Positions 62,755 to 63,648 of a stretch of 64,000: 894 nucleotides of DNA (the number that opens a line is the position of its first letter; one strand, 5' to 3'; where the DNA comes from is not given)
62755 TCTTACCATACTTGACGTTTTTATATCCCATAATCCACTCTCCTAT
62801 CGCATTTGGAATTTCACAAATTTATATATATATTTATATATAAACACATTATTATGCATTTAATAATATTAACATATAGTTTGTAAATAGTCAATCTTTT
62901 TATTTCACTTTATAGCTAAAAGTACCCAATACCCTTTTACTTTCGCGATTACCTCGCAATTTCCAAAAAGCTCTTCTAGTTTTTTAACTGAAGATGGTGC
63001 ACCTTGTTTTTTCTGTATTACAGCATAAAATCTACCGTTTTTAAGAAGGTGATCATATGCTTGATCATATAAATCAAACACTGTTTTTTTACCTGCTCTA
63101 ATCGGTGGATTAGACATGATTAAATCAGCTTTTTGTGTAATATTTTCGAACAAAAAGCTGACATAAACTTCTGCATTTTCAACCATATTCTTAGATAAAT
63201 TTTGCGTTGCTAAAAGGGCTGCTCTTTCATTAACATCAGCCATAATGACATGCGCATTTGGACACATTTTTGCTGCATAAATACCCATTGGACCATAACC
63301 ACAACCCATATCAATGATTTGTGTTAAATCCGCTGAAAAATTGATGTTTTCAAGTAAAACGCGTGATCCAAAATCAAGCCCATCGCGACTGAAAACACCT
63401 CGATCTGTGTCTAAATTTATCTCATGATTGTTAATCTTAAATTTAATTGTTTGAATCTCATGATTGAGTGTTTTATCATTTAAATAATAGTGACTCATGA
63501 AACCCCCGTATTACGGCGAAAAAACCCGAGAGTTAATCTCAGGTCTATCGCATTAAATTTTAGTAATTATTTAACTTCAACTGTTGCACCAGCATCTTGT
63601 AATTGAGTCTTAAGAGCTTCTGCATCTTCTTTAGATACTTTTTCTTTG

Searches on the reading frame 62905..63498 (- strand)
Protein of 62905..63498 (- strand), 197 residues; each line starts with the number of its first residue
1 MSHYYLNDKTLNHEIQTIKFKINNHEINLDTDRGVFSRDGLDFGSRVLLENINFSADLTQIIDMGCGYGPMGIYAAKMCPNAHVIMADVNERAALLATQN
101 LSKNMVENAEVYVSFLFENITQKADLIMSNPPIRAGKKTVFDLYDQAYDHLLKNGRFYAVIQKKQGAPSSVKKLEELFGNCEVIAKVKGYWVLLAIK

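Call 82: search_protein_families(library=pfam, proteins=[window:62905-63498:-], max_evalue=0.0001)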
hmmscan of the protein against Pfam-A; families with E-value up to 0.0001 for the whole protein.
window:62905-63498:- (197 aa): 5 families
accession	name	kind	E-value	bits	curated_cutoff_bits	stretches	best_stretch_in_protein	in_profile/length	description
PF05175.20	MTS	-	4e-43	147.4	23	1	27-193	2-169/170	Methyltransferase small domain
PF13847.12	Methyltransf_31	-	3.4e-09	37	27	1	58-158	4-108/145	Methyltransferase domain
PF06325.19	PrmA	-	7e-09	36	22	1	58-158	162-257/296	Ribosomal protein L11 methyltransferase (PrmA)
PF13649.12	Methyltransf_25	-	1.4e-06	29.3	27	1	61-152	1-94/97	Methyltransferase domain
PF10294.15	Methyltransf_16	-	2.9e-05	24.4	21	1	58-116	47-105/174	Lysine methyltransferase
